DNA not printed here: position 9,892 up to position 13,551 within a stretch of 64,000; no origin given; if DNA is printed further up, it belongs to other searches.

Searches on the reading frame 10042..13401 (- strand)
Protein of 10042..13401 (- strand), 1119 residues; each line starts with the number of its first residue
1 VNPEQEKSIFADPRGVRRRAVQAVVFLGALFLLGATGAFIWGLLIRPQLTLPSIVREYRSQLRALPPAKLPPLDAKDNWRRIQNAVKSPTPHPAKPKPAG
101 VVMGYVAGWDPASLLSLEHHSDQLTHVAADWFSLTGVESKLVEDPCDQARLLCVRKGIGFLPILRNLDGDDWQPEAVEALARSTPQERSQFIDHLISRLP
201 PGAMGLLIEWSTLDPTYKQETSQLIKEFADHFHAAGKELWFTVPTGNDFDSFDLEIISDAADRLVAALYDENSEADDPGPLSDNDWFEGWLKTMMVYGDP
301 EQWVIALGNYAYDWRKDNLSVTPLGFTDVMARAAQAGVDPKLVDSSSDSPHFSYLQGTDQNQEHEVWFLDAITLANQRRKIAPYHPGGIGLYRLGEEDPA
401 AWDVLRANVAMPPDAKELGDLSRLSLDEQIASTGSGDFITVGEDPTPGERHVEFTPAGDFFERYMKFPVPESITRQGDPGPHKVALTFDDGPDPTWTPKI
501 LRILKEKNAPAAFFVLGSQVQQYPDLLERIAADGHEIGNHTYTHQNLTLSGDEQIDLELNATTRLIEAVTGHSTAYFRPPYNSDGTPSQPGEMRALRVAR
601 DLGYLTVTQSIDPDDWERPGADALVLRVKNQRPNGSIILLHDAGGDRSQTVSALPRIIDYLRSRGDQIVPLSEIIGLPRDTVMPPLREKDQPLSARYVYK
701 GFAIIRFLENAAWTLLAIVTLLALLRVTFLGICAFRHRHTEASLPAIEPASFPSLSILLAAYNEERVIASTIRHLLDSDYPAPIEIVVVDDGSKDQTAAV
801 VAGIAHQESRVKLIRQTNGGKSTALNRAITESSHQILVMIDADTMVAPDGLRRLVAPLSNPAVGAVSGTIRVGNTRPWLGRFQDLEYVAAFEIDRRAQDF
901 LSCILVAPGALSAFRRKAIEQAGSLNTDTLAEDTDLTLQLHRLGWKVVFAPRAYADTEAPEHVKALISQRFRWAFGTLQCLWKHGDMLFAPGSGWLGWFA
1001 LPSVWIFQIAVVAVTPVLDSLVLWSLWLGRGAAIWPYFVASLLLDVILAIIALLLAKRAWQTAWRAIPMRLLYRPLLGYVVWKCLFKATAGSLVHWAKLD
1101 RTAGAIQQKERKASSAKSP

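Call 16: search_protein_families(library=pfam, proteins=[window:10042-13401:-], max_evalue=0.00001)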
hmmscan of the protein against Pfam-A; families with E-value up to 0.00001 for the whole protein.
window:10042-13401:- (1119 aa): 7 families
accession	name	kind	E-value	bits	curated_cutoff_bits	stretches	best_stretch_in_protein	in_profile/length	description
PF01522.26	Polysacc_deac_1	-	2.1e-36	125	23.1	1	478-604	3-121/124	Polysaccharide deacetylase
PF13641.12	Glyco_tranf_2_3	-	6e-34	118.5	27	1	753-976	1-230/230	Glycosyltransferase like family 2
PF00535.33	Glycos_transf_2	-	3.4e-30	105.6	23.3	1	756-921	1-166/168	Glycosyl transferase family 2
PF13632.12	Glyco_trans_2_3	-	1.8e-24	87.1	27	1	837-1029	2-182/198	Glycosyl transferase family group 2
PF13506.12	Glyco_transf_21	-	9.7e-22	77.7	21.7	1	820-974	17-173/174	Glycosyl transferase family 21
PF03142.21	Chitin_synth_2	-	1.4e-12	47.5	27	1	831-923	199-293/527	Chitin synthase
PF10111.15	Glyco_tranf_2_2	-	4.1e-06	26.9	27.3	1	759-854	6-102/276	Glycosyltransferase like family 2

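Call 47: search_protein_families(library=ncbifam, proteins=[window:10042-13401:-], max_evalue=0.001)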
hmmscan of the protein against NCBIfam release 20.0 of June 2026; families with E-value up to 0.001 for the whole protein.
window:10042-13401:- (1119 aa): 37 families (the best 25 are shown)
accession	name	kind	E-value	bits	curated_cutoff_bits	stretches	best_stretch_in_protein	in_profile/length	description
TIGR03937.1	PgaC_IcaA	equivalog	1.4e-55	189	422.3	1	741-1017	33-314/407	poly-beta-1,6-N-acetyl-D-glucosamine synthase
TIGR02764.1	spore_ybaN_pdaB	equivalog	4.1e-49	166.9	237.4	1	482-675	6-191/191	polysaccharide deacetylase family sporulation protein PdaB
TIGR04243.1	nodulat_NodB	equivalog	1.3e-45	155.3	240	1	482-671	2-196/197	chitooligosaccharide deacetylase NodB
NF045821.1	PgAcgDacpgdA1_Bac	equivalog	1.7e-37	128.9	400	1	483-674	89-274/282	peptidoglycan-N-acetylglucosamine deacetylase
TIGR02884.1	spore_pdaA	equivalog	6.7e-35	120.8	298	1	477-674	32-223/224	delta-lactam-biosynthetic de-N-acetylase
NF045820.1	PgAcgDacpgdA_Strep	equivalog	4.7e-33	114.7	800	1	483-676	269-449/463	peptidoglycan-N-acetylglucosamine deacetylase PgdA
TIGR04242.1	nodulat_NodC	equivalog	1.7e-32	112.9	550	1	717-978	9-285/395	chitooligosaccharide synthase NodC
TIGR03111.1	glyc2_xrt_Gpos1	hypoth_equivalog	3.9e-29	101.7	363.95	1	713-980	10-289/439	TIGR03111 family XrtG-associated glycosyltransferase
TIGR02873.1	spore_ylxY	hypoth_equivalog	9.1e-27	93.9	391.5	1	476-674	79-266/268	probable sporulation protein, polysaccharide deacetylase family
NF045822.1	PgAcgDacpgdA2_Bac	equivalog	3.4e-25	88.9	400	1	483-667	70-254/274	peptidoglycan-N-acetylglucosamine deacetylase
NF053846.1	glyco_with_XrtP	equivalog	1.1e-23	83.6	520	1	739-1044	28-368/440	XrtP-associated glycosyltransferase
TIGR03965.1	mycofact_glyco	equivalog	3.6e-22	78.9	280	1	750-984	71-307/467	mycofactocin biosynthesis glycosyltransferase MftF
NF041875.1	EPS_EpsD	equivalog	1.2e-21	77.5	370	1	755-961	1-210/325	exopolysaccharide biosynthesis glycosyltransferase EpsD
TIGR03030.1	CelA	equivalog_domain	2.8e-21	75.2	699.1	2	912-982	312-382/714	UDP-forming cellulose synthase catalytic subunit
TIGR03472.1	HpnI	equivalog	8.2e-20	70.9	310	1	716-974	4-269/373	bacteriohopanetetrol glucosamine biosynthesis glycosyltransferase HpnI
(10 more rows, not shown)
